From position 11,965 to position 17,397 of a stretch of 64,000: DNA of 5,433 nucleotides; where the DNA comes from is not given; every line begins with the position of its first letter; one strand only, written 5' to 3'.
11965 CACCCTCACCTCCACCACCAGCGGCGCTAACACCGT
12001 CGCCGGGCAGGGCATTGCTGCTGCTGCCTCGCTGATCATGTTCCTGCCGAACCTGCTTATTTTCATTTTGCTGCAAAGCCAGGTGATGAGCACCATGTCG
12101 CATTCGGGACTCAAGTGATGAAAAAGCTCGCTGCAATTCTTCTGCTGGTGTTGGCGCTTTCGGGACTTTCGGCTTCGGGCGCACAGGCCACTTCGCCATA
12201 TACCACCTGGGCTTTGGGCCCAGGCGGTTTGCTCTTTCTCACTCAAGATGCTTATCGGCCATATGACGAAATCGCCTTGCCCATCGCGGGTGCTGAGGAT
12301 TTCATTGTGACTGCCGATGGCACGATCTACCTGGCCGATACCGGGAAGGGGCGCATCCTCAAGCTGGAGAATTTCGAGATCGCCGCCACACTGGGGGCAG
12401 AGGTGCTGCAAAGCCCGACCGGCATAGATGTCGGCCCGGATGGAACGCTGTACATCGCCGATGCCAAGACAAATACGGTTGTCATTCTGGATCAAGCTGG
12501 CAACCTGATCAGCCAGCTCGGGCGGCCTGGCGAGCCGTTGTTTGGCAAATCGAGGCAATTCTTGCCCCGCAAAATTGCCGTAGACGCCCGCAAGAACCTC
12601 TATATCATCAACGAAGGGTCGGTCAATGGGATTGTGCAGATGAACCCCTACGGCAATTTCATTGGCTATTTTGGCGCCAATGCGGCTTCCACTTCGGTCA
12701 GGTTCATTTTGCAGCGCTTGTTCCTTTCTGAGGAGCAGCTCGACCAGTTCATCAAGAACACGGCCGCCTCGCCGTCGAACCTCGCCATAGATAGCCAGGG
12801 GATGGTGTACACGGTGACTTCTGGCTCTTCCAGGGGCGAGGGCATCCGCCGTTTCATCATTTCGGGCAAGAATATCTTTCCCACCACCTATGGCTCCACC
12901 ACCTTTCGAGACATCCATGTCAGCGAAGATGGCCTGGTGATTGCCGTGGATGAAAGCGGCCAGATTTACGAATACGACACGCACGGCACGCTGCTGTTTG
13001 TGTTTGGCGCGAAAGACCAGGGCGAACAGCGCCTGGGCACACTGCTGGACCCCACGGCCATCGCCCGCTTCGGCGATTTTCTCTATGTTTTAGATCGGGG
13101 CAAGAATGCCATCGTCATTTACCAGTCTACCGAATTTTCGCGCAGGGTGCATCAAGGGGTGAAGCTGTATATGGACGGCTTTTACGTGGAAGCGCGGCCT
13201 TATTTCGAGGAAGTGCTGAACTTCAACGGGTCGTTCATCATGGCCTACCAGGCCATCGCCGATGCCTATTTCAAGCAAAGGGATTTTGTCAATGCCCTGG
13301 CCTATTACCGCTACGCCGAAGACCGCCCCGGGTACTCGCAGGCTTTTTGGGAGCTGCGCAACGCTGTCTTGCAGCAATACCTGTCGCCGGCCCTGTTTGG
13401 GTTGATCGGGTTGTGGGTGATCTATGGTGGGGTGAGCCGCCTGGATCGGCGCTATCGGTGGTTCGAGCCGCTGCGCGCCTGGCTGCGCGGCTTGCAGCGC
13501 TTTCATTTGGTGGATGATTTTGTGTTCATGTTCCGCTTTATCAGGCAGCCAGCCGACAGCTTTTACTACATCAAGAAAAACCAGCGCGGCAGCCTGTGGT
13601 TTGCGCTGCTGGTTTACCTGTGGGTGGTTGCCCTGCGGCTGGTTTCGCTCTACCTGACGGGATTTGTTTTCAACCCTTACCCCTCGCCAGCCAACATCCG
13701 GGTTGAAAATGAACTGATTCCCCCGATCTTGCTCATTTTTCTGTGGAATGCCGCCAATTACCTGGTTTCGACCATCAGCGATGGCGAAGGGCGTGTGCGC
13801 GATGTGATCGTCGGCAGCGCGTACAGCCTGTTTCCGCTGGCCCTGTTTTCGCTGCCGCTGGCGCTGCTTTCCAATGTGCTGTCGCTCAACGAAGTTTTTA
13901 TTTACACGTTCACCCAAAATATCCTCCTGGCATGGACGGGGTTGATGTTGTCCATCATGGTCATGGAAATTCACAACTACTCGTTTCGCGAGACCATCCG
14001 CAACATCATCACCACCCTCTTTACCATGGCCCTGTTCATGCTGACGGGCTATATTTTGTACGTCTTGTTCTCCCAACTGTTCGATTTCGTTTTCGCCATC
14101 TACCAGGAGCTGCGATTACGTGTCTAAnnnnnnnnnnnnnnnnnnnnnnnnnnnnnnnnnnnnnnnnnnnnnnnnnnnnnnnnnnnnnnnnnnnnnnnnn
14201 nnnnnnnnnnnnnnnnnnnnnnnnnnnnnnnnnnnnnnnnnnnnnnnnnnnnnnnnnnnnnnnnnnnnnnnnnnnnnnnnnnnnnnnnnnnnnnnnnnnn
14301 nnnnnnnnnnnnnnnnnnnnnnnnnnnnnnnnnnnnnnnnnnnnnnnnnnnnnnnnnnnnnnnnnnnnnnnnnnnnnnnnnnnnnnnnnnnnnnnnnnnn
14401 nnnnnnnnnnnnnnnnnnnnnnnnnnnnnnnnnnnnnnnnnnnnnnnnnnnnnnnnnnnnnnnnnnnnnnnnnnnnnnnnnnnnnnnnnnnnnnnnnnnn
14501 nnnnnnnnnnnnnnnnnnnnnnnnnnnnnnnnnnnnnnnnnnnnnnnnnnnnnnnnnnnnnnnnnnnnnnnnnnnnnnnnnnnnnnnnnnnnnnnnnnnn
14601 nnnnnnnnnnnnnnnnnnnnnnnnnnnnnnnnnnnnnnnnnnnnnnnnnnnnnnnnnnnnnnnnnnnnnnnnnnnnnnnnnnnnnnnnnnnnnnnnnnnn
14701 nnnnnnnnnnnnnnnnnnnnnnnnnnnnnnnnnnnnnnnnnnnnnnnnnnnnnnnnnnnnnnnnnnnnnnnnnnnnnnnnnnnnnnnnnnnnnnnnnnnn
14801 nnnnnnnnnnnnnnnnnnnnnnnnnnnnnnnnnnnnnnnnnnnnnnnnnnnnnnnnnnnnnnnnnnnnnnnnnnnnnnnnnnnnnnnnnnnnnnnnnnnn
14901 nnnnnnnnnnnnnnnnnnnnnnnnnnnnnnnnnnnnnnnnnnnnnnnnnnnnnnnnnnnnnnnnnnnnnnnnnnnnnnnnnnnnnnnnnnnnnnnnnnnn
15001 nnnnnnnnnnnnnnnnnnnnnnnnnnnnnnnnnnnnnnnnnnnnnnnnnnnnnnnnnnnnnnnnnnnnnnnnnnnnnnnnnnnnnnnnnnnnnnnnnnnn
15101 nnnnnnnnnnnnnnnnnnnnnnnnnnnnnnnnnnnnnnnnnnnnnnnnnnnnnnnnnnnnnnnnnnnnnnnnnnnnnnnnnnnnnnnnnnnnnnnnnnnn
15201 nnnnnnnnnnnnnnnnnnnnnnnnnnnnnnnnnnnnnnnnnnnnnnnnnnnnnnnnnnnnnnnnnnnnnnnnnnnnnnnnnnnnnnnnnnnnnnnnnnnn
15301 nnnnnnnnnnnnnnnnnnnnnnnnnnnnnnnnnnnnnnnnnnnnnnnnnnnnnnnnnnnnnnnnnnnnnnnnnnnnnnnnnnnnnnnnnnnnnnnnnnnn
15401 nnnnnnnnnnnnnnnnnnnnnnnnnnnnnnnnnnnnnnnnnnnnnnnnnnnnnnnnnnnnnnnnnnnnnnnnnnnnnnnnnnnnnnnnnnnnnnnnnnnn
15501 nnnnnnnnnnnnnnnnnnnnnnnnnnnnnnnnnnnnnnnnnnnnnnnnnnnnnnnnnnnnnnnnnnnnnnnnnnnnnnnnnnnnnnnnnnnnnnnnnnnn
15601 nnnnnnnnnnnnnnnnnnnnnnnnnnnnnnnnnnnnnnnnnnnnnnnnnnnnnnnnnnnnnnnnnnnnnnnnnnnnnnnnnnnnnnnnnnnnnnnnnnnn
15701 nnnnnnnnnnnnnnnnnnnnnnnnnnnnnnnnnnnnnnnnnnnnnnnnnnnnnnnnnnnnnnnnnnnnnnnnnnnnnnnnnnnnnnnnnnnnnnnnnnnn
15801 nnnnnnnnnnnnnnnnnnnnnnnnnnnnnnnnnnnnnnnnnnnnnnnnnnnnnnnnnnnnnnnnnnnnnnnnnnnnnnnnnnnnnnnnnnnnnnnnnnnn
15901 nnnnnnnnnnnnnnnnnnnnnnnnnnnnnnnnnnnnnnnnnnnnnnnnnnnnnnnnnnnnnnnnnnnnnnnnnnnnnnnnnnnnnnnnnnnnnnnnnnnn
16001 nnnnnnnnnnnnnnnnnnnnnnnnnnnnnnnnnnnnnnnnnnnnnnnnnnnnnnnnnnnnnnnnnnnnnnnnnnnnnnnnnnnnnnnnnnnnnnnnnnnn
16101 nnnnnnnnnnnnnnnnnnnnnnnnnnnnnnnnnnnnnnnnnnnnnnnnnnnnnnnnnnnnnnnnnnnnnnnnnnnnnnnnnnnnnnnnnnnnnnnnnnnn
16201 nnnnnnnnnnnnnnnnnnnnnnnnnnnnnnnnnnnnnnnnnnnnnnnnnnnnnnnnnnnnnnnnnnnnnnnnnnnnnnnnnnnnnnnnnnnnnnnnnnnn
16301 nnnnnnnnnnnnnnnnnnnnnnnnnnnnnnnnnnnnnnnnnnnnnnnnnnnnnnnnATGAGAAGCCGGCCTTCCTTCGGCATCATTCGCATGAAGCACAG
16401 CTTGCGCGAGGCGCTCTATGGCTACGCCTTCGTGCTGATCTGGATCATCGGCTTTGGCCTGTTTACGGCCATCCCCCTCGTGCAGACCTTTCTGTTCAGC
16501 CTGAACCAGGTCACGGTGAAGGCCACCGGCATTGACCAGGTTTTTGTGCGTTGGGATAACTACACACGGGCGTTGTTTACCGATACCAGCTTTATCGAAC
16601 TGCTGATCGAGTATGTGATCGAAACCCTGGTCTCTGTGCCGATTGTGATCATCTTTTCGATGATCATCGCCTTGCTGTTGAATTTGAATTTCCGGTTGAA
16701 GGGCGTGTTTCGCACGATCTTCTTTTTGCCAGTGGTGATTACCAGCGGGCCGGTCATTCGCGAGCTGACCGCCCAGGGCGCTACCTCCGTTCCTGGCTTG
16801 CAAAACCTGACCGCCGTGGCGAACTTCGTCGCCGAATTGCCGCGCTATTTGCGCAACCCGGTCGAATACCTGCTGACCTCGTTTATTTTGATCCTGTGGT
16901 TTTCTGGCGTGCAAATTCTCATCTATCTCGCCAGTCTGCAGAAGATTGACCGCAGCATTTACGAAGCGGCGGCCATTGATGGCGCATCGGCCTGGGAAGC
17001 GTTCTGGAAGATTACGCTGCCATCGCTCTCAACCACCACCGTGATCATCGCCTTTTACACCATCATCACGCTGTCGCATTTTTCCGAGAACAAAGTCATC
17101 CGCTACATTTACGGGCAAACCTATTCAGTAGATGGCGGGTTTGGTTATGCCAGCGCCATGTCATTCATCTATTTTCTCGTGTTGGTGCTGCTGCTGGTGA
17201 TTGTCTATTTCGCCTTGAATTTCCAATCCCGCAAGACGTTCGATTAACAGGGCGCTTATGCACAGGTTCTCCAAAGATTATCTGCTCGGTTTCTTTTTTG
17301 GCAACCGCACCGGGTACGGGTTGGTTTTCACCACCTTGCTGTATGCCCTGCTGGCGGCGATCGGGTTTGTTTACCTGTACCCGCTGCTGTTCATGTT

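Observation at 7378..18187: Seven-gene, ATPase-less importer with four different permeases and three accessory exported proteins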

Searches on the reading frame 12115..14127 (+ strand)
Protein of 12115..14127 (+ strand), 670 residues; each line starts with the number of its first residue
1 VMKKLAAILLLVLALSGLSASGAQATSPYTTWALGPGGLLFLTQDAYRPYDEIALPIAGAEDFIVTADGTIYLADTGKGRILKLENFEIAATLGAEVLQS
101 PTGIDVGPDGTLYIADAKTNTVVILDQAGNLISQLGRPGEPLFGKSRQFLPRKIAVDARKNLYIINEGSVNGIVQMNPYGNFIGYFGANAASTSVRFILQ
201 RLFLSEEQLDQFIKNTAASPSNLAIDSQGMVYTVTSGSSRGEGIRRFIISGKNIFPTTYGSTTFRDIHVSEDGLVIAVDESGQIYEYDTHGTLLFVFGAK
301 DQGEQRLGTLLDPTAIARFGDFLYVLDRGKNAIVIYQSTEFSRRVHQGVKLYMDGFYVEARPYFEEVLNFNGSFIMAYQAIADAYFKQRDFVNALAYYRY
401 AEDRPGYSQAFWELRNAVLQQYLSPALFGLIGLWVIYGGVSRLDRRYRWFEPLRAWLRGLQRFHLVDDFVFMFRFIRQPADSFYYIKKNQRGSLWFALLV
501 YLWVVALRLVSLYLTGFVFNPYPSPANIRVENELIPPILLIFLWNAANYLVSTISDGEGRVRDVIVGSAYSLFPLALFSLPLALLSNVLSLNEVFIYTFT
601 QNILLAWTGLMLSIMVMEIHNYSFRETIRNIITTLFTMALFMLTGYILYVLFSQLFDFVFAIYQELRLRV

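Call 3: search_protein_families(library=pfam, proteins=[window:12115-14127:+], max_evalue=0.01)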
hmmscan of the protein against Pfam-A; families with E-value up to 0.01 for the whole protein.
window:12115-14127:+ (670 aa): 5 families
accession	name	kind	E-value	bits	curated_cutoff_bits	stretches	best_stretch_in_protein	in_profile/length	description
PF01436.27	NHL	-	3.9e-11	42.8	20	1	98-124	1-27/28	NHL repeat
PF04893.22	Yip1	-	5.7e-09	36.5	28.6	1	474-643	2-170/173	Yip1 domain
PF07719.23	TPR_2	-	0.00019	21.7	27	0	377-401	3-27/34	Tetratricopeptide repeat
PF25021.1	TEN_NHL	-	0.00031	20.3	27.1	0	98-117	329-348/357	Teneurin NHL domain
PF20067.5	SSL_N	-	0.00092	19.5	18.9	0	56-83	19-45/46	Strictosidine synthase-like, N-terminal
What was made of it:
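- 12115..14127 (+): NHL-TPR-Yip1 membrane protein. Order: signal peptide, extracellular six-bladed NHL beta-propeller, TPR, one TM helix (423-441), a basic cytoplasmic loop, then the five-TM Yip1 domain. Pfam NHL, TPR_2 and Yip1 (call 3).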

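Call 81: search_solved_structures(query=A5, max_evalue=1)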
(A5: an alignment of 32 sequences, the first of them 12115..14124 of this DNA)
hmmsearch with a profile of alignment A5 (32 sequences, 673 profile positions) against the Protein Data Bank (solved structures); distinct sequences matched with E-value up to 1: 264 (the best 60 are shown).
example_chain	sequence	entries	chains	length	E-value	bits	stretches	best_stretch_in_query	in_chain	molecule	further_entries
3wwa_A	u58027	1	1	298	3.3e-59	204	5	58-133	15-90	Pizza7H protein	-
9qhb_A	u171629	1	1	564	7.2e-53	183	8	354-406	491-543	Engineered tetratricopeptide repeat protein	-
1rwi_B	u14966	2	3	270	1.7e-42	148.8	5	59-133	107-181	Serine/threonine-protein kinase pknD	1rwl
6f0t_A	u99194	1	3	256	1.4e-41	145.8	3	58-133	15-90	Pizza6-SFW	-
6qsd_A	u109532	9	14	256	1.5e-41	145.6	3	58-133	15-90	Pizza6S | Pizza6-S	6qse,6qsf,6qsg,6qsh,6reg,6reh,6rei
6rej_A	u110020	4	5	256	3.4e-41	144.5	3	58-133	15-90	Pizza6-SH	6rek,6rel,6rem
3ww9_A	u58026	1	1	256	8.9e-41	143.1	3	58-133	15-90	pizza6 protein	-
6ren_A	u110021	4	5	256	9.5e-40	139.7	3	58-133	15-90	3fPizza6-SH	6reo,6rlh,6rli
7zqg_A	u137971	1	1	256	1.7e-39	138.8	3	58-133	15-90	Pizza6-KSH-TSH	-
7zpw_A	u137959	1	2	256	5.2e-39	137.2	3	58-133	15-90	Pizza6-TSK-TSH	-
7zq2_A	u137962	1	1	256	5.9e-39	137.1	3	58-133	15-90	Pizza6-RSH-TSH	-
7zph_A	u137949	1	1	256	7e-39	136.8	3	58-133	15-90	Pizza6-TNK-RSH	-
6f0s_A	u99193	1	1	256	8.1e-39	136.6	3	58-133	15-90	Pizza6-SYW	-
7zpz_A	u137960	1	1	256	1.1e-38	136.1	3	58-133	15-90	Pizza6-TSR-TSH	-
7zcj_A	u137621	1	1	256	1.1e-38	136.1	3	58-133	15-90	Pizza6-TNH-TSH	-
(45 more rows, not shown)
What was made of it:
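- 12115..14127 (+): A profile of 32 orthologues matches the PknD sensor propeller 1rwi (E = 1.7e-42) and consensus TPRs (call 81).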

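Call 82: search_protein_families(library=ncbifam, proteins=[window:12115-14124:+], max_evalue=0.001)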
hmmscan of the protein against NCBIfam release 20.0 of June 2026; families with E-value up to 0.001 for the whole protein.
window:12115-14124:+ (670 aa): 4 families
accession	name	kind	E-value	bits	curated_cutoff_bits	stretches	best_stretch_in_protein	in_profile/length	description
NF035926.1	scyF_NHL_VPEP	equivalog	7.2e-10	38.5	350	1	66-194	160-291/376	scytonemin biosynthesis PEP-CTERM protein ScyF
NF033206.1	ScyE_fam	subfamily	1.7e-07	31.1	80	1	75-170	230-323/333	ScyD/ScyE family protein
NF053768.1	CIS12_fam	equivalog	0.00011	21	860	0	261-343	43-119/715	CIS12 family contractile injection system protein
NF047780.1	LIC12708_fam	subfamily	0.00035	19.6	150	0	108-138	65-95/391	LIC_12708 family protein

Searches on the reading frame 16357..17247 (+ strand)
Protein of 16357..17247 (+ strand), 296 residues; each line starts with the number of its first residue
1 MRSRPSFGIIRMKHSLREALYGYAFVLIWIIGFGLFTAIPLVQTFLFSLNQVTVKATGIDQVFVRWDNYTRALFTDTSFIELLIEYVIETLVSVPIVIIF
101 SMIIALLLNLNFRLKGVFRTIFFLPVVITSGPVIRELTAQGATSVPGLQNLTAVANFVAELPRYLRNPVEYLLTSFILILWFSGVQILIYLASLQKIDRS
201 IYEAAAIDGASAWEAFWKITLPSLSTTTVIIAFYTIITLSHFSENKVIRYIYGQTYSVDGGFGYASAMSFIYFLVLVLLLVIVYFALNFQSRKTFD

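Call 3: search_protein_families(library=pfam, proteins=[window:16357-17247:+], max_evalue=0.01)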
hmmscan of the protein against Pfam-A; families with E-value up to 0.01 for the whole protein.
window:16357-17247:+ (296 aa): 1 family
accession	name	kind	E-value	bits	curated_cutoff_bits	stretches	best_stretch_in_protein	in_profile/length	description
PF00528.27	BPD_transp_1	-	4.8e-09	36.6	26.4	1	176-290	58-178/184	Binding-protein-dependent transport system inner membrane component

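Call 82: search_protein_families(library=ncbifam, proteins=[window:16357-17244:+], max_evalue=0.001)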
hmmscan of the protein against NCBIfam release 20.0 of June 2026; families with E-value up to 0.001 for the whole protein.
window:16357-17244:+ (296 aa): 9 families
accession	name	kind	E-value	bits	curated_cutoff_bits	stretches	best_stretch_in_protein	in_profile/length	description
NF008232.0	PRK10999.1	equivalog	2.5e-10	39.7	392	1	62-225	263-429/520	maltose ABC transporter permease MalF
NF007852.0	PRK10561.1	equivalog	8.5e-08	32.4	335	1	15-232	7-219/295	sn-glycerol-3-phosphate ABC transporter permease UgpA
TIGR03262.1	PhnU2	equivalog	9.3e-08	31.1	593.25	1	26-246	7-209/546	putative 2-aminoethylphosphonate ABC transporter permease subunit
NF040931.1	ABC_arch_GlcT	equivalog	2.7e-06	27.3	360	1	41-243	16-216/278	glucose ABC transporter permease GlcT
TIGR00969.1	3a0106s02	subfamily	9.1e-06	25.3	240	1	194-227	166-199/272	sulfate ABC transporter permease subunit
NF006939.0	PRK09421.1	equivalog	6.9e-05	22.4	262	0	193-227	115-149/230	molybdate ABC transporter permease subunit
TIGR02141.1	modB_ABC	equivalog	0.0001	22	182.6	1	91-226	8-135/208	molybdate ABC transporter permease subunit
NF008231.0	PRK10998.1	equivalog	0.00019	21.1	261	1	178-233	163-219/296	maltose ABC transporter permease MalG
NF043074.1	MMSYN1_0196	equivalog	0.00023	20.6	350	1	25-285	13-262/277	spermidine/putrescine ABC transporter permease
